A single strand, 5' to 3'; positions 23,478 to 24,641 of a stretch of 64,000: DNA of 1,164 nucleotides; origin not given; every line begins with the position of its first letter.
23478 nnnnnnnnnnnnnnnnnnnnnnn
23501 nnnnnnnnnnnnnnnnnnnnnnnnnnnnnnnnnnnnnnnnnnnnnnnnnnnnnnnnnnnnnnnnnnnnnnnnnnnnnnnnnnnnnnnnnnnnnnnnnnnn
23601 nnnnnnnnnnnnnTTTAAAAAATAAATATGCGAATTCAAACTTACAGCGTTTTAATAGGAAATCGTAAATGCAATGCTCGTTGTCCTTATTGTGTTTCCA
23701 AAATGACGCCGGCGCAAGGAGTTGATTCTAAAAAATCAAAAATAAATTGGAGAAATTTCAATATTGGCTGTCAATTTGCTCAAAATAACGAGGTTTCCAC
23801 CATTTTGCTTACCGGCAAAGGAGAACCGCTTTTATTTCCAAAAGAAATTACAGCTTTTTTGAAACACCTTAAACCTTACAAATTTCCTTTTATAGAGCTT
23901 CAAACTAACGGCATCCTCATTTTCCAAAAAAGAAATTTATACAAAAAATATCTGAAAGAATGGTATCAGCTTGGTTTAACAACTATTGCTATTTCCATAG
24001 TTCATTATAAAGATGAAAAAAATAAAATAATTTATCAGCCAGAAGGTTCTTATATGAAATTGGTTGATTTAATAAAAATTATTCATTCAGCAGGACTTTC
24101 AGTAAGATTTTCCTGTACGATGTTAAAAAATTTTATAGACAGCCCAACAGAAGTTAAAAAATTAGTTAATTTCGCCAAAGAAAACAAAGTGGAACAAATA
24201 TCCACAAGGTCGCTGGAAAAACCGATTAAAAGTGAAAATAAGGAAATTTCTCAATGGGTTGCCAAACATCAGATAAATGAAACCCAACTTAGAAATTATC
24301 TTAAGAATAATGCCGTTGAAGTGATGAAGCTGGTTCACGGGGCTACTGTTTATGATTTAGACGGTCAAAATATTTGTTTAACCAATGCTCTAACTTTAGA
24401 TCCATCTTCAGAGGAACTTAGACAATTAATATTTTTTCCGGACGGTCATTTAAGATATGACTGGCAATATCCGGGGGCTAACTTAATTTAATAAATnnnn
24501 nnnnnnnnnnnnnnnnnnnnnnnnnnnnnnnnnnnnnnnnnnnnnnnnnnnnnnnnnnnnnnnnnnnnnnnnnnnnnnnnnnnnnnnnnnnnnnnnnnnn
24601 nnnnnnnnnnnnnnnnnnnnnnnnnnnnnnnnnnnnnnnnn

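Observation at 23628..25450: Unexplained radical-SAM plus PLP-fold-like gene pair embedded between nadR and nadK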

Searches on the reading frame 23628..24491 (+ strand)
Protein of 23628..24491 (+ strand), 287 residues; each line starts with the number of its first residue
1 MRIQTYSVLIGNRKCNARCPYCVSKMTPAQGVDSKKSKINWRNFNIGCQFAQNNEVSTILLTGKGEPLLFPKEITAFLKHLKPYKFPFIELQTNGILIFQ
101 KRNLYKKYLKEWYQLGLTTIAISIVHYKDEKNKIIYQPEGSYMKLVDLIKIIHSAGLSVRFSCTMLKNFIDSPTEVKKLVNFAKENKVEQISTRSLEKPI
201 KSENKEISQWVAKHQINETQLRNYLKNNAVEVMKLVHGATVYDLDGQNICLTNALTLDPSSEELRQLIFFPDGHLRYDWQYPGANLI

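Call 3: search_protein_families(library=pfam, proteins=[window:23628-24491:+], max_evalue=0.1)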
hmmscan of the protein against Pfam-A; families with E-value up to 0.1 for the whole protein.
window:23628-24491:+ (287 aa): 2 families
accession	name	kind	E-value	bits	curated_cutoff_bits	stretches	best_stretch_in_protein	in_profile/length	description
PF04055.27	Radical_SAM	-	2.4e-11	44.5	29.5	1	13-166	5-151/166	Radical SAM superfamily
PF13353.11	Fer4_12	-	0.088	13.5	22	0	14-84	14-80/137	4Fe-4S single cluster domain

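Call 4: search_protein_families(library=ncbifam, proteins=[window:23628-24491:+], max_evalue=0.1)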
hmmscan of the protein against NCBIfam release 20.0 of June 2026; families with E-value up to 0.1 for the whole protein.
window:23628-24491:+ (287 aa): 32 families (the best 25 are shown)
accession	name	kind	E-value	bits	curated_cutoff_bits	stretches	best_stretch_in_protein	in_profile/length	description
TIGR02666.1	moaA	equivalog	1.3e-17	63.8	284.05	1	14-224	19-220/336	GTP 3',8-cyclase MoaA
TIGR02668.1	moaA_archaeal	equivalog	9e-14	51.2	325.25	1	12-246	17-232/303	GTP 3',8-cyclase MoaA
NF001199.0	PRK00164.2-1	equivalog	1.4e-13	50.7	231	1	12-249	19-238/308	GTP 3',8-cyclase MoaA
TIGR04317.1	W_rSAM_matur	equivalog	2.2e-10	40.2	380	1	13-235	12-220/349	tungsten cofactor oxidoreductase radical SAM maturase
TIGR04078.1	rSAM_yydG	equivalog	1.4e-08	34.5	300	1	12-129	8-118/309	YydG family radical SAM peptide epimerase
NF049973.1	radical_Rv1681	equivalog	1.4e-08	34.1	380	1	11-189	78-240/326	Rv1681 family radical SAM protein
TIGR02495.1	NrdG2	equivalog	3.2e-08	33.1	131.15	1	12-188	23-185/193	anaerobic ribonucleoside-triphosphate reductase activating protein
NF045646.2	rSAM_Se_TrsS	equivalog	3.6e-08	32.4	490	1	12-186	93-254/441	radical SAM (seleno)protein TrsS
TIGR03977.1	rSAM_pair_HxsC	equivalog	6.6e-08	31.8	267.9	1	11-215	31-224/292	His-Xaa-Ser system radical SAM maturase HxsC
NF045702.1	rSAM_GDGT_ether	equivalog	8.1e-08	31.3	450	1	9-186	91-256/486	tetraether lipid synthase Tes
NF038283.1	viperin_w_prok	equivalog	1.3e-07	31.1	180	1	13-215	10-214/281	viperin family antiviral radical SAM protein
TIGR03470.1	HpnH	equivalog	3.4e-07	29.6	225.05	1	14-193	37-197/318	adenosyl-hopene transferase HpnH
TIGR04084.1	rSAM_AF0577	subfamily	4.5e-07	29.1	225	1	13-188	5-159/347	TIGR04084 family radical SAM/SPASM domain-containing protein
TIGR03963.1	rSAM_QueE_Clost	equivalog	4.8e-06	26.4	260.1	1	8-102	22-112/219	putative 7-carboxy-7-deazaguanine synthase QueE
TIGR04038.1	tatD_link_rSAM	subfamily_domain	6.9e-06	26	129.7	1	13-169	16-170/192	TatD family nuclease-associated radical SAM protein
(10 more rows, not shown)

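Call 6: find_homologous_proteins(query=window:23628-24488:+)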
Query window:23628-24488:+ (287 aa): 1713 proteins with E <= 0.001 among 2337 candidates; the best 120 are listed.
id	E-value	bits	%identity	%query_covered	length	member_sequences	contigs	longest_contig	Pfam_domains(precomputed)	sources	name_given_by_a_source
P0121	8.8e-192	653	100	100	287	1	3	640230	PF04055.28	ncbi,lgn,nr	ncbi:MAG: radical SAM protein [Patescibacteria group bacterium]|nr:radical SAM protein [Patescibacte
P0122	6.0e-127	441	64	100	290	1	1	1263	PF04055.28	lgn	-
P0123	1.5e-126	439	64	100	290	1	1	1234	PF04055.28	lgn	-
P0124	1.3e-124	433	63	100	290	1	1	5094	PF04055.28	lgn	-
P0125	2.9e-123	429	61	100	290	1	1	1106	PF04055.28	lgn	-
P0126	1.9e-121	423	62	100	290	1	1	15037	PF04055.28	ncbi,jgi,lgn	-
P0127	1.9e-121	423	62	100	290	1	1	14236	PF04055.28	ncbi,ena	-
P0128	1.5e-120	420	63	100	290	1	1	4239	PF04055.28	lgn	-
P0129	2.1e-120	419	63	100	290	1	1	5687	PF04055.28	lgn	-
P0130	2.8e-119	416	60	100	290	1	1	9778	PF04055.28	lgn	-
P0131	4.8e-119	415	60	100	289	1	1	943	PF04055.28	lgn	-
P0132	5.8e-118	411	60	100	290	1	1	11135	PF04055.28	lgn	-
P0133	7.4e-118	411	61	100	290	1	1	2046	PF04055.28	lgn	-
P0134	1.5e-117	410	61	100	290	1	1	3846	PF04055.28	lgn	-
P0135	2.6e-117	409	59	100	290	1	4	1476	PF04055.28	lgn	-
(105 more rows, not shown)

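Call 25: search_solved_structures(query=A2, max_evalue=1, show_alignments=2)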
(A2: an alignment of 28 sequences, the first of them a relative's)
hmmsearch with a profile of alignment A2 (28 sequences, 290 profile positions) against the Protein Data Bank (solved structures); distinct sequences matched with E-value up to 1: 23.
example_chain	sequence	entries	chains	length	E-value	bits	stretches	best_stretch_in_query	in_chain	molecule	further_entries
2fb2_A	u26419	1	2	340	3.9e-06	29.5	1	12-190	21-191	Molybdenum cofactor biosynthesis protein A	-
1tv7_A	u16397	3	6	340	4.5e-06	29.3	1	12-190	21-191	Molybdenum cofactor biosynthesis protein A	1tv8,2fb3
8ai3_A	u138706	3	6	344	0.00034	23.2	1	12-145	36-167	Putative peptide biosynthesis protein YydG | Radical SAM core domain-containing protein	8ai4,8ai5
8ai1_A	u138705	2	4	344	0.00036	23.1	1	12-145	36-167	Putative peptide biosynthesis protein YydG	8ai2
8ai6_A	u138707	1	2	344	0.00064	22.3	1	12-145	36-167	Putative peptide biosynthesis protein YydG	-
7tol_A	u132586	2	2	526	0.00075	22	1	12-186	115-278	glycerol dibiphytanyl glycerol tetraether - macrocyclic archaeol synthase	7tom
6ft5_A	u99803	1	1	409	0.0008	22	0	126-186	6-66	alphaRep A3_A3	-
4zv6_A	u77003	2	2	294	0.0027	20.2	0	145-186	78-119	AlphaRep-7 | alpha-Rep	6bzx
6fsq_A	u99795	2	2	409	0.0068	18.9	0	126-186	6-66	alphaRep A3_bGFPD | A3_bGFPD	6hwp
6b4c_A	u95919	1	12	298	0.014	17.9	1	12-163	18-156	Viperin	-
9dfw_A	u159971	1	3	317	0.016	17.7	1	12-163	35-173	Radical SAM core domain-containing protein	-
9dgw_A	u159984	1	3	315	0.016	17.7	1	12-163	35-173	Radical SAM core domain-containing protein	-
7n7i_A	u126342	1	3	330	0.017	17.6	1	12-163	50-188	Viperin-like enzyme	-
4xl5_C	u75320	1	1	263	0.06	15.8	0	145-186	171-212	bGFP-A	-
9rhz_A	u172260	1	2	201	0.1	15.1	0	145-186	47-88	ALPHAREP bE5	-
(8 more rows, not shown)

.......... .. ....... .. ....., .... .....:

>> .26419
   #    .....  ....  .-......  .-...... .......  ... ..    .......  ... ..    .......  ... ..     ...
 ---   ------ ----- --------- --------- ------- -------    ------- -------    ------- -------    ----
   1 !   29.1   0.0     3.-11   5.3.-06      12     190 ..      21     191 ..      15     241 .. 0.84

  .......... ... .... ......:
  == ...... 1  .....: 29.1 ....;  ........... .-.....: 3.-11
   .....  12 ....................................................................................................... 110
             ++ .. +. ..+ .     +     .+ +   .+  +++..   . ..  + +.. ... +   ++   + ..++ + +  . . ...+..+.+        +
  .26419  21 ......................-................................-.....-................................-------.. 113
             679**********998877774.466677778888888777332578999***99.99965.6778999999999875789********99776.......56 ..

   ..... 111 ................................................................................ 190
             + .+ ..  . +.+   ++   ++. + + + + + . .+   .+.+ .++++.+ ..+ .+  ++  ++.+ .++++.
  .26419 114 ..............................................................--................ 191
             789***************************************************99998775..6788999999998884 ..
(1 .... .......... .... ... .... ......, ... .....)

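Call 30: predict_structure(alignment_id=A2)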
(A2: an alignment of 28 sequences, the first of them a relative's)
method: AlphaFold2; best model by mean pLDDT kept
length: 287 residues; sequences in the alignment: 28
mean_pLDDT: 85.2   pTM: 0.86
mean pLDDT of the five models: 85.2, 84.5, 81.8, 79.7, 76.3
residues with pLDDT >= 90: 141; 70-90: 112; 50-70: 24; < 50: 10
segments of 3 or more residues with pLDDT < 50: 255-260, 284-287
pLDDT, mean of each block of 10 residues (from residue 1): 76 88 75 79 91 88 92 97 95 96 97 98 96 92 96 97 92 94 95 80 82 86 88 69 84 54 65 73 45
secondary structure, 60 per line:
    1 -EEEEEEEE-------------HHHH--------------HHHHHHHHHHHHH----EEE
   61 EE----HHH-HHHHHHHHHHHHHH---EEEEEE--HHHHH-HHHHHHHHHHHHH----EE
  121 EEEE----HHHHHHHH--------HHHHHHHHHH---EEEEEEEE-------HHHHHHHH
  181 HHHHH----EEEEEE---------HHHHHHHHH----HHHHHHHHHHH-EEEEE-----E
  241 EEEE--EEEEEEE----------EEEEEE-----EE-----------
elements in order: E2-9 H23-26 H41-53 E58-62 H71-84 E88-93 H96-100 H102-114 E119-124 H129-136 H145-154 E158-165 H173-185 E190-195 H205-213 H218-228 E230-234 E240-244 E247-253 E264-269

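Call 34: fold_search(model_id=the predicted structure, library=pdb)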
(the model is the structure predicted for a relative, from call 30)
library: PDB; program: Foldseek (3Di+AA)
matches with E <= 10: 1859; with E <= 0.001: 127
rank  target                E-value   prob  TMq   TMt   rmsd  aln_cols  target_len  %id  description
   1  2fb2_B                1.4e-11  1.00  0.67  0.60   5.0       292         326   18  Structure of the MoaA Arg17/266/268/Ala triple mutant (released 2006-05-09)
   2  2fb2_A                3.3e-11  1.00  0.67  0.59   5.0       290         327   17  Structure of the MoaA Arg17/266/268/Ala triple mutant (released 2006-05-09)
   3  1tv7_A                1.3e-10  1.00  0.67  0.60   4.9       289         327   18  Structure of the S-adenosylmethionine dependent Enzyme MoaA (released 2004-08-31)
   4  1tv7_B                4.1e-10  1.00  0.64  0.58   5.3       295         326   16  Structure of the S-adenosylmethionine dependent Enzyme MoaA (released 2004-08-31)
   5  6q2q_A                2.7e-09  1.00  0.53  0.52  10.5       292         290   13  Crystal structure of mouse viperin bound to uridine triphosphate and S-adenosylhomocysteine (released 2020-01-22)
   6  5vsl_A                6.0e-09  1.00  0.66  0.72   3.9       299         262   13  Crystal structure of viperin with bound [4Fe-4S] cluster and S-adenosylhomocysteine (SAH) (released 2017-06-14)
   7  6q2p_B                6.0e-09  1.00  0.58  0.57   3.6       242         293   13  Crystal structure of mouse viperin bound to cytidine triphosphate and S-adenosylhomocysteine (released 2020-01-22)
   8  9dfn                  1.2e-08  1.00  0.64  0.65   4.4       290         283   12  X-ray crystal structure of the second viperin-like enzyme from Trichoderma virens with bound CTP and SAM (released 2025-02-19)
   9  9dfw_A                1.3e-08  1.00  0.63  0.64   4.0       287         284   12  X-ray crystal structure of an engineered Viperin-like enzyme from T. virens with bound CTP and SAM (released 2025-02-12)
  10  6efn                  1.3e-08  1.00  0.54  0.42   6.3       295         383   15  Structure of a RiPP maturase, SkfB (released 2018-10-24)
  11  6q2p_A                1.6e-08  1.00  0.58  0.57   3.7       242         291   13  Crystal structure of mouse viperin bound to cytidine triphosphate and S-adenosylhomocysteine (released 2020-01-22)
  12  8ai2_B                1.7e-08  1.00  0.48  0.43   8.2       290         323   19  Crystal structure of radical SAM epimerase EpeE from Bacillus subtilis with [4Fe-4S] clusters, S-adenosyl-L-homocystei (released 2024-01-10)
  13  7vob                  2.5e-08  1.00  0.50  0.45   6.8       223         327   16  The crystal structure of a Radical SAM Enzyme BlsE involved in the Biosynthesis of Blasticidin S (released 2022-05-04)
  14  9dgw_A                3.5e-08  1.00  0.66  0.68   4.3       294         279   12  X-ray crystal structure of the Viperin-like enzyme from T. virens with bound CTP and SAM (released 2025-02-12)
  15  9dfu                  3.7e-08  1.00  0.58  0.60   8.6       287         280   14  X-ray crystal structure of the second Viperin-like enzyme from T. virens variant F40H with bound CTP and SAM (released 2025-02-19)
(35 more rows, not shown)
